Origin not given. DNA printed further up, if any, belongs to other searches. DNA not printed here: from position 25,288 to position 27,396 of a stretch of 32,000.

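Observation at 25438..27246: SLH/OprB-type porin embedded between nrtP and narB: candidate nitrate/nitrite outer-membrane channel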

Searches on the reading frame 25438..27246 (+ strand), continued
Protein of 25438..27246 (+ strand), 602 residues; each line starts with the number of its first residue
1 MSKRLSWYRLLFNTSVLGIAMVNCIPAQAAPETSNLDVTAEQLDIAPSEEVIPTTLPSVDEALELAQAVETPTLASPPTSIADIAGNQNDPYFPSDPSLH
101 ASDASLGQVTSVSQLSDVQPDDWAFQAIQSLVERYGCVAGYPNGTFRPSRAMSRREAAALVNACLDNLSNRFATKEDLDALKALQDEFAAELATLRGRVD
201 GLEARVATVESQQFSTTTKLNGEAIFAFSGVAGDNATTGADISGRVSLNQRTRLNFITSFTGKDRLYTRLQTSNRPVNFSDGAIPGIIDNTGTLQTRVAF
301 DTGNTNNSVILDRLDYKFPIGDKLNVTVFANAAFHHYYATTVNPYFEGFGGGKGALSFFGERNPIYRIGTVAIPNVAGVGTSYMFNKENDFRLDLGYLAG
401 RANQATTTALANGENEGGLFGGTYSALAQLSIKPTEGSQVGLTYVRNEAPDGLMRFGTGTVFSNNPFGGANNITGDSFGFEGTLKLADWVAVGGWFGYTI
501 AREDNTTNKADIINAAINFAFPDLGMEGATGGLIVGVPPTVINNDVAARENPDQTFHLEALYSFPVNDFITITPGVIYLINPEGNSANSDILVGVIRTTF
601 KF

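Call 17: find_encoding_contigs(protein=P0014, flank=10000, max_places=2)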
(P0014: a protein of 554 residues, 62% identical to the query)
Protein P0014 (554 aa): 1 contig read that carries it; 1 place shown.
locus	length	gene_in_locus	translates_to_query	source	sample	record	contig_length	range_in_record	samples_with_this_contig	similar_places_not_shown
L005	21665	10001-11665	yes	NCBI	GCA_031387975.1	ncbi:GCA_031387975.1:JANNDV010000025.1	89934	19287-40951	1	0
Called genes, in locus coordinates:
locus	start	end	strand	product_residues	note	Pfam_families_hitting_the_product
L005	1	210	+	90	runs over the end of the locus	PF04472:SepF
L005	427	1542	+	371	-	PF10017:Methyltransf_33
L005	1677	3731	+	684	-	PF00012:HSP70, PF06723:MreB_Mbl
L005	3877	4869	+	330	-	PF00226:DnaJ, PF01556:DnaJ_C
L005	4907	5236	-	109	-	PF00216:Bac_DNA_binding, PF18291:HU-HIG (weak)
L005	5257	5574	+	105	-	-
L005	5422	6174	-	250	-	-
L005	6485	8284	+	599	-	PF02366:PMT, PF13231:PMT_2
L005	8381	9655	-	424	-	PF00202:Aminotran_3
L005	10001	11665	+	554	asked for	PF00395:SLH (weak), PF04966:OprB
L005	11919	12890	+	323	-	PF00126:HTH_1, PF03466:LysR_substrate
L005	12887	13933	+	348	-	PF02885:Glycos_trans_3N, PF00591:Glycos_transf_3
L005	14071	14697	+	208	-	PF12804:NTP_transf_3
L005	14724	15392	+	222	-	PF09335:VTT_dom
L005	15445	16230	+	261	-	PF13230:GATase_4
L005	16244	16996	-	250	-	PF00929:RNase_T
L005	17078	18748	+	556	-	PF03023:MurJ, PF13440:Polysacc_synt_3 (weak)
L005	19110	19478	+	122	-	-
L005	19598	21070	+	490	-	-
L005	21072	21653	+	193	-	PF07963:N_methyl (weak)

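Call 19: find_related_loci(query=A1, collection=genome_contigs, flank=10000)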
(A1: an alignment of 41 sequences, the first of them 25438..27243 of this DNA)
Query A1 (602 aa) in genome_contigs; peptide patterns used: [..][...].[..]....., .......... (x = any residue, [..] = any of these).
600 stretches matched a pattern (row limit reached: there are more); 594 encode a relative of the query (tblastn E <= 1e-3); the best 80 are kept; 80 distinct loci.
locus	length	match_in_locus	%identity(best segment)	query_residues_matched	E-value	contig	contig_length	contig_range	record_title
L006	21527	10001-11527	62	99-602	0e+0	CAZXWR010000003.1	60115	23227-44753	MAG TPA_asm: uncultured bacterium isolate SRP072547_co1_397 genome assembly, contig: NODE_432_length_60115_cov_8.456027,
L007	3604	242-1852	47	66-602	4e-136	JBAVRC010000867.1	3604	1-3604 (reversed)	MAG: Thermosynechococcaceae cyanobacterium isolate MFD03026_ilm_asm_bin6 k127_73877, whole genome shotgun sequence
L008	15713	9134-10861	44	5-602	3e-127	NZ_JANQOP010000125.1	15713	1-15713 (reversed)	MAG: Acaryochloris sp. IP29b_bin.137 k99_2049426, whole genome shotgun sequence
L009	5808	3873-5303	47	108-602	4e-127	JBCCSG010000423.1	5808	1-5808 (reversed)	MAG: Cyanobacteria bacterium P01_D01_bin.50 k141_2742846_length_5808_cov_173.3856, whole genome shotgun sequence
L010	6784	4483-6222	43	25-602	2e-125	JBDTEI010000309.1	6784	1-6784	MAG: Microcoleus sp. isolate cluster2_bin.2 k127_655513, whole genome shotgun sequence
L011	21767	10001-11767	42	9-602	8e-125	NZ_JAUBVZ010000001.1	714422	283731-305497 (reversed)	Microcoleus sp. A006_D1 NODE_1_length_714422_cov_32.336584, whole genome shotgun sequence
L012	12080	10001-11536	47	101-602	4e-124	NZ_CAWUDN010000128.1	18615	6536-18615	Nostoc sp. PCC 9305 isolate Nostoc CCY 9926 NODE_128_length_18615_cov_150.278179, whole genome shotgun sequence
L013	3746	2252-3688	46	108-602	1e-126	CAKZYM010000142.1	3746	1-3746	MAG TPA_asm: uncultured Calothrix sp. isolate SRR3401489_bin.79_CONCOCT_v1.1_MAG genome assembly, contig: ERZ1740070.151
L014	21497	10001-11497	45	89-597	2e-122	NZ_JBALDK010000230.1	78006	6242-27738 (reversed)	MAG: Nostoc sp. isolate P1574 bin 1 NODE_36_length_78006_cov_22.688927, whole genome shotgun sequence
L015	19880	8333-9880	44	69-597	2e-122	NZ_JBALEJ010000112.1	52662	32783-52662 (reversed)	MAG: Nostoc sp. isolate P6602 bin 13 NODE_704_length_52662_cov_31.703502, whole genome shotgun sequence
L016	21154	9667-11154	45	98-602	3e-122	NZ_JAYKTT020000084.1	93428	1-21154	Chlorogloeopsis sp. ULAP02 84, whole genome shotgun sequence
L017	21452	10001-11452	46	94-602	3e-121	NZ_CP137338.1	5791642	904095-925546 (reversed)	Altericista sp. CCNU0014 chromosome, complete genome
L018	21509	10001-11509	44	104-602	2e-119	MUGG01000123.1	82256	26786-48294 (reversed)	MAG: Alkalinema sp. CACIAM 70d contig00024, whole genome shotgun sequence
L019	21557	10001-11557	43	69-602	9e-120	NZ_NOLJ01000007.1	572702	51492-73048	Nostoc sp. 'Peltigera membranacea cyanobiont' 210A scaffold7, whole genome shotgun sequence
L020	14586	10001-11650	43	52-602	2e-119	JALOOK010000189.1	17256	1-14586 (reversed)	MAG: Oscillatoria sp. Prado101 scaffold_11448, whole genome shotgun sequence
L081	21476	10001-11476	43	103-593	4e-111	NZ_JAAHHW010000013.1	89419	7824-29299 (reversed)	MAG: Moorena sp. SIO3I8 3I8_NODE_13, whole genome shotgun sequence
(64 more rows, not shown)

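Call 23: search_protein_families(library=pfam, proteins=[L006:8392-9576:+, L006:11856-12755:+, L006:13292-13702:+, L006:13934-16060:-, L006:16195-17424:+, L006:5249-6094:-, L006:3785-5179:-, L081:12117-12521:+, L081:12814-13893:-, L081:8044-8694:-])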
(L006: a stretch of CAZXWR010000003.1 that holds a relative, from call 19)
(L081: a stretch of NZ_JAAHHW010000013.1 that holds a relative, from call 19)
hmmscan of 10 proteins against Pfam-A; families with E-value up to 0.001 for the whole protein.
L006:8392-9576:+ (394 aa): 5 families
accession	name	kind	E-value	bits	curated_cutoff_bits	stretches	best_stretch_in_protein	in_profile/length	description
PF13646.12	HEAT_2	-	6.5e-38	129.3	27.7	5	104-184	4-88/88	HEAT repeats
PF03130.22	HEAT_PBS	-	5.4e-16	57.7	20.9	0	321-345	3-27/27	PBS lyase HEAT-like repeat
PF02985.28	HEAT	-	3e-10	39.8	23.5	0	160-184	1-25/31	HEAT repeat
PF13513.12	HEAT_EZ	-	1.7e-09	38.4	27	1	175-221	3-55/55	HEAT-like repeat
PF00514.29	Arm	-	1e-05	25.8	20.6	0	330-358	8-36/41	Armadillo/beta-catenin-like repeat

L006:11856-12755:+ (299 aa): 1 family
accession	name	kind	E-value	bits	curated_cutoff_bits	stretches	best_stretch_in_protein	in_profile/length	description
PF03706.18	LPG_synthase_TM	-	1.2e-08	35.3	33.4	1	12-274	4-295/302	Lysylphosphatidylglycerol synthase TM region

L006:13292-13702:+ (136 aa): 2 families
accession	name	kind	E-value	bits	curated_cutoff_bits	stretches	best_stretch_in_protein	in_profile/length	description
PF13279.12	4HBT_2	-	4.3e-16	59.9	25.5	1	10-133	2-122/122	Thioesterase-like superfamily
PF03061.28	4HBT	-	4.7e-08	33.7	20.6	1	18-99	2-74/79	Thioesterase superfamily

L006:13934-16060:- (708 aa): 0 families

L006:16195-17424:+ (409 aa): 1 family
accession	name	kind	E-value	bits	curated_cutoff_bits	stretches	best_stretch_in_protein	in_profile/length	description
PF01507.26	PAPS_reduct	-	3.1e-08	34.3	22.5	1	36-228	3-155/175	Phosphoadenosine phosphosulfate reductase domain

L006:5249-6094:- (281 aa): 1 family
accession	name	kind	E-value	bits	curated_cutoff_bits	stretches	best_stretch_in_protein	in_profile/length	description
PF00528.27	BPD_transp_1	-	4.6e-26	92.1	26.4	1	105-274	1-182/184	Binding-protein-dependent transport system inner membrane component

L006:3785-5179:- (464 aa): 2 families
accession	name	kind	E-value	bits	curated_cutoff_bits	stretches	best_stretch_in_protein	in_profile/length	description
PF13379.11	NMT1_2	-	5.1e-94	315.2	24.7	1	56-312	2-252/252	NMT1-like family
PF09084.16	NMT1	-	2.9e-06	27.8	20.5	0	70-107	2-39/216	NMT1/THI5 like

L081:12117-12521:+ (134 aa): 1 family
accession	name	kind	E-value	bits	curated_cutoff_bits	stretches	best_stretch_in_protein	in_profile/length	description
PF08881.15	CVNH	-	9.1e-20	71.8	24.5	1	36-131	1-102/102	CVNH domain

L081:12814-13893:- (359 aa): 1 family
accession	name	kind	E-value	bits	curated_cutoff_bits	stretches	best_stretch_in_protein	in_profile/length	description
PF00124.24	Photo_RC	-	3.4e-91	305.5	27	1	27-325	1-257/260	Photosynthetic reaction centre protein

L081:8044-8694:- (216 aa): 1 family
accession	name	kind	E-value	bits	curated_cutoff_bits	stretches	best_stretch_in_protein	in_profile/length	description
PF12784.13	PDDEXK_2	-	2.5e-44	152.1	27.4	1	6-215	1-209/229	PD-(D/E)XK nuclease family transposase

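Call 29: find_encoding_contigs(protein=P0031, flank=10000, max_places=1)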
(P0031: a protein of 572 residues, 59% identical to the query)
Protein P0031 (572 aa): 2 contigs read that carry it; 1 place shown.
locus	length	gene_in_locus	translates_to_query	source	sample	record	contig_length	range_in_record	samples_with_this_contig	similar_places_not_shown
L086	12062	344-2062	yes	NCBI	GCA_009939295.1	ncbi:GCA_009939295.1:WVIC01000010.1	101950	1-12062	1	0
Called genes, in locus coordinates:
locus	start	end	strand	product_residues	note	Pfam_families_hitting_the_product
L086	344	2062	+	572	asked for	PF00395:SLH (weak), PF04966:OprB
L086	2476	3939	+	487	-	PF27677:EGY3_M, PF02163:Peptidase_M50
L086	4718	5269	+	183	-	PF09626:DHC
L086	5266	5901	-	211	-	PF02441:Flavoprotein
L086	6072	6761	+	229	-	-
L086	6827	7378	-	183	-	PF11848:DUF3368 (weak)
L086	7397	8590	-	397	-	PF13560:HTH_31, PF01381:HTH_3, PF12844:HTH_19 (weak), PF06114:Peptidase_M78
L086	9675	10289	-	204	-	PF01551:Peptidase_M23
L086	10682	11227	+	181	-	PF01243:PNPOx_N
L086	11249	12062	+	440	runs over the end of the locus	PF07005:SBD_N, PF17042:NBD_C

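Call 30: find_encoding_contigs(protein=P0028, flank=10000, max_places=1)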
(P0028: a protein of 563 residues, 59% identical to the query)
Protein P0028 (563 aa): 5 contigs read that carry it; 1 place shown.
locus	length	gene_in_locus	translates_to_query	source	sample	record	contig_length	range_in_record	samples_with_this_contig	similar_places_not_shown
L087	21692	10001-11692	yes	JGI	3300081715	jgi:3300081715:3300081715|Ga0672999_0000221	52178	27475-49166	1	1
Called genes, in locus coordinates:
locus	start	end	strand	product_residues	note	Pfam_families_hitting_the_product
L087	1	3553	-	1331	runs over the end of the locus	PF11965:DUF3479, PF02514:CobN-Mg_chel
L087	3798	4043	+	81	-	-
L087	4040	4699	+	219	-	PF06940:DUF1287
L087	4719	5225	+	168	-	-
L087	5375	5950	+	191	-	PF05685:Uma2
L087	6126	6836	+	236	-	PF05685:Uma2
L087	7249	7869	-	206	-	PF28006:HpsJ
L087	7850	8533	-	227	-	-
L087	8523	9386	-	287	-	PF09721:Exosortase_EpsH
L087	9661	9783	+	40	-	-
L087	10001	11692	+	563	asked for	PF00395:SLH (weak), PF04966:OprB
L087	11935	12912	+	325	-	PF00126:HTH_1, PF03466:LysR_substrate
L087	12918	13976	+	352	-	PF02885:Glycos_trans_3N, PF00591:Glycos_transf_3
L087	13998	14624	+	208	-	PF12804:NTP_transf_3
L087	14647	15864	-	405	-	PF00515:TPR_1 (faint), PF07719:TPR_2 (faint), PF13181:TPR_8 (faint), PF13371:TPR_9 (faint), PF13414:TPR_11 (faint), PF13424:TPR_12 (faint), PF13432:TPR_16 (weak), PF14559:TPR_19 (weak), +5 more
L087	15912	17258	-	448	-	PF07719:TPR_2 (faint), PF13191:AAA_16 (faint), PF13414:TPR_11 (faint), PF23914:TPR_CcmH_CycH (weak), PF13432:TPR_16 (weak), PF14559:TPR_19, PF00004:AAA, PF17862:AAA_lid_3 (weak), +4 more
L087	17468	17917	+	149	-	PF09655:Nitr_red_assoc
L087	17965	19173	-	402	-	PF00266:Aminotran_5, PF00155:Aminotran_1_2 (weak), PF01053:Cys_Met_Meta_PP (weak), PF01041:DegT_DnrJ_EryC1 (weak)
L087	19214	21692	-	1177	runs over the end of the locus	PF20703:nSTAND1, PF23381:Beta-prop_IFT122_1st, PF25173:Beta-prop_WDR3_1st, PF25174:Beta-prop_THOC3, PF23409:Beta-prop_EML, PF23414:Beta-prop_EML_2, PF24807:WD40_CDC20-Fz, PF24814:WD40_Prp19, +120 more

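Call 31: find_encoding_contigs(protein=P0034, flank=10000, max_places=1)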
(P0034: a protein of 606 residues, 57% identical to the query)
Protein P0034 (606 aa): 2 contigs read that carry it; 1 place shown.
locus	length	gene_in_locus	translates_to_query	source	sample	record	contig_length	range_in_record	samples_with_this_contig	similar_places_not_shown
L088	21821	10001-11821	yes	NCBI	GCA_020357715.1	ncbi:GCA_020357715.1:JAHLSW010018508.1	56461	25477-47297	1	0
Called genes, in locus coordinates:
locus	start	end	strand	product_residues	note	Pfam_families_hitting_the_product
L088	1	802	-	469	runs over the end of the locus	PF05221:AdoHcyase, PF00670:AdoHcyase_NAD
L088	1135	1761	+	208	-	PF06055:ExoD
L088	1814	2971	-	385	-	-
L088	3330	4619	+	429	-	PF27226:AF_1845, PF00395:SLH (faint)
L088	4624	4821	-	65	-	-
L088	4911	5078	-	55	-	PF08369:PCP_red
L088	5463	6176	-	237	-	PF00072:Response_reg, PF00486:Trans_reg_C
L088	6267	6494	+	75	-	-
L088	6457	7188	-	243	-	PF00702:Hydrolase, PF13419:HAD_2, PF13242:Hydrolase_like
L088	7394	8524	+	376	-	PF00109:ketoacyl-synt, PF02801:Ketoacyl-synt_C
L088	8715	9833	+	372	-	-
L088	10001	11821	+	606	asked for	PF00395:SLH (weak), PF04966:OprB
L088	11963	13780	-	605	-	PF22778:VCPO_2nd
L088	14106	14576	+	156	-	PF09055:Sod_Ni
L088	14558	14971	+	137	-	PF00717:Peptidase_S24 (weak), PF10502:Peptidase_S26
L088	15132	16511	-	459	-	PF00067:p450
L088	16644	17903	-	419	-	PF00202:Aminotran_3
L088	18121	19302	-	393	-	PF00155:Aminotran_1_2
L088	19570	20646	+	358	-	PF02915:Rubrerythrin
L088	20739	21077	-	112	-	-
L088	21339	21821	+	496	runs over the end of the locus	PF01406:tRNA-synt_1e, PF09334:tRNA-synt_1g, PF09190:DALR_2, PF23493:CysS_C (weak)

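Call 37: find_encoding_contigs(protein=P0013, flank=10000, max_places=1)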
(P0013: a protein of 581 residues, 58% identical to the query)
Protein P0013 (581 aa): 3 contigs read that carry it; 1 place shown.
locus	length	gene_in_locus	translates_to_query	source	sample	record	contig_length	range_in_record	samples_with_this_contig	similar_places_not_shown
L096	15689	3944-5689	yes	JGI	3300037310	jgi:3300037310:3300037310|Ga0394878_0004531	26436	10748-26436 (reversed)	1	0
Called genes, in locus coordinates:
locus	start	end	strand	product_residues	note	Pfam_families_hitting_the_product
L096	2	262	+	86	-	?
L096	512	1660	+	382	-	PF01408:GFO_IDH_MocA, PF02894:GFO_IDH_MocA_C, PF22725:GFO_IDH_MocA_C3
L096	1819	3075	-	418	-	PF07690:MFS_1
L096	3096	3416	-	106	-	PF07690:MFS_1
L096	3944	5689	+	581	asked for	PF00395:SLH, PF04966:OprB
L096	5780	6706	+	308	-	PF00126:HTH_1, PF03466:LysR_substrate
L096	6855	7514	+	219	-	-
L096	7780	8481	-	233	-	PF00005:ABC_tran, PF13304:AAA_21 (weak)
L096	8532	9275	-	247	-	PF02463:SMC_N (weak), PF13476:AAA_23 (weak), PF00005:ABC_tran, PF13304:AAA_21 (faint), PF12399:BCA_ABC_TP_C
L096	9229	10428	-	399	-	PF02653:BPD_transp_2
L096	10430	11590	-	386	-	PF02653:BPD_transp_2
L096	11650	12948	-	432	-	PF13433:Peripla_BP_5, PF13458:Peripla_BP_6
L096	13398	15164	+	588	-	PF00395:SLH, PF04966:OprB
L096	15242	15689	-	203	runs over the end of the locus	PF02492:cobW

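Call 38: find_encoding_contigs(protein=P0046, flank=10000, max_places=1)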
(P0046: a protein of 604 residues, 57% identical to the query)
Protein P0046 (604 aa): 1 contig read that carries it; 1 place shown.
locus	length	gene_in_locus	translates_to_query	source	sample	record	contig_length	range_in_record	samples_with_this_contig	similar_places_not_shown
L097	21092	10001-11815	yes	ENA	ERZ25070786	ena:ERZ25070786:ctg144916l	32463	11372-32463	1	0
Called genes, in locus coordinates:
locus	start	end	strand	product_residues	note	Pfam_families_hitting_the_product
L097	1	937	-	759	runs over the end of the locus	PF00805:Pentapeptide, PF23381:Beta-prop_IFT122_1st, PF24814:WD40_Prp19, PF25173:Beta-prop_WDR3_1st, PF25174:Beta-prop_THOC3, PF25175:Beta-prop_WDR5, PF23381:Beta-prop_IFT122_1st, PF24814:WD40_Prp19, +20 more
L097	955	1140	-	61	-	PF11165:DUF2949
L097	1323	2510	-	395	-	PF02670:DXP_reductoisom, PF08436:DXP_redisom_C, PF13288:DXPR_C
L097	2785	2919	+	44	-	-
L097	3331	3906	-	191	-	PF00254:FKBP_C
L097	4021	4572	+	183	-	PF02130:YbeY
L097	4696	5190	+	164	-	PF01219:DAGK_prokar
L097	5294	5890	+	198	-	PF00117:GATase, PF07722:Peptidase_C26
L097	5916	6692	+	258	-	PF13483:Lactamase_B_3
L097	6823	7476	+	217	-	-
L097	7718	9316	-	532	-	PF07690:MFS_1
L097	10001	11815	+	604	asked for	PF00395:SLH, PF04966:OprB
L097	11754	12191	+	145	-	PF04966:OprB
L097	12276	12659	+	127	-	PF00126:HTH_1, PF13384:HTH_23 (faint)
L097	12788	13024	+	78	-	PF03466:LysR_substrate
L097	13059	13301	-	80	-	-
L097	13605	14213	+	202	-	PF02885:Glycos_trans_3N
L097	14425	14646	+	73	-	-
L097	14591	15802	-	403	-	PF01168:Ala_racemase_N, PF00842:Ala_racemase_C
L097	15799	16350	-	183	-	PF00731:AIRC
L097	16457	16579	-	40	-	-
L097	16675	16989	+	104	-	-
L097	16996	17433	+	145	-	-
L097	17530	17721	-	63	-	-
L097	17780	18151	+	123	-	-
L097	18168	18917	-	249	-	PF01507:PAPS_reduct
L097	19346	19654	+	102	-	PF07444:Ycf66_N (weak)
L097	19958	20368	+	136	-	-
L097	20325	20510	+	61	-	-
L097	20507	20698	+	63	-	-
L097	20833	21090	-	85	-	?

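Call 39: find_encoding_contigs(protein=P0035, flank=10000, max_places=1)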
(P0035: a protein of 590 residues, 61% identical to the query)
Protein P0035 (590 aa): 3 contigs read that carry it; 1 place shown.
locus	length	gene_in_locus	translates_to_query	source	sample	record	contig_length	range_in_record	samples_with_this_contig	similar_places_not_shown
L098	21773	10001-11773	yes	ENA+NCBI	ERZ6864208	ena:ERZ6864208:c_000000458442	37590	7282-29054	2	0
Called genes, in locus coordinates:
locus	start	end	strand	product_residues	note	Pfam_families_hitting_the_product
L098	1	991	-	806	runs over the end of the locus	PF00989:PAS (weak), PF08448:PAS_4, PF00989:PAS, PF13426:PAS_9, PF08447:PAS_3, PF00512:HisKA, PF02518:HATPase_c, PF00072:Response_reg, +2 more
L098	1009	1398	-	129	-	PF00581:Rhodanese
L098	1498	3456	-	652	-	PF00069:Pkinase, PF01636:APH (weak), PF07714:PK_Tyr_Ser-Thr, PF17667:Pkinase_fungal (faint)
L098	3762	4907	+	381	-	PF00109:ketoacyl-synt, PF02801:Ketoacyl-synt_C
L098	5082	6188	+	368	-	-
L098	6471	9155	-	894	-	PF00395:SLH (weak), PF04966:OprB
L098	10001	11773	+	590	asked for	PF00395:SLH (weak), PF04966:OprB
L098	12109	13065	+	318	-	PF00126:HTH_1, PF03466:LysR_substrate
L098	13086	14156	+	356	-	PF02885:Glycos_trans_3N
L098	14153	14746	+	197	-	PF12804:NTP_transf_3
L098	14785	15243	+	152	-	PF09655:Nitr_red_assoc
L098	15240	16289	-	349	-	PF21016:RlmN_N, PF04055:Radical_SAM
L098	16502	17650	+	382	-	PF08495:FIST, PF10442:FIST_C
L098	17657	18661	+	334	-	PF02518:HATPase_c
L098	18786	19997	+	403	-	PF00072:Response_reg (weak), PF00990:GGDEF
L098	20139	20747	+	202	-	PF00163:Ribosomal_S4, PF01479:S4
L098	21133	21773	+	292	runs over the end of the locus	PF00561:Abhydrolase_1, PF12146:Hydrolase_4, PF12697:Abhydrolase_6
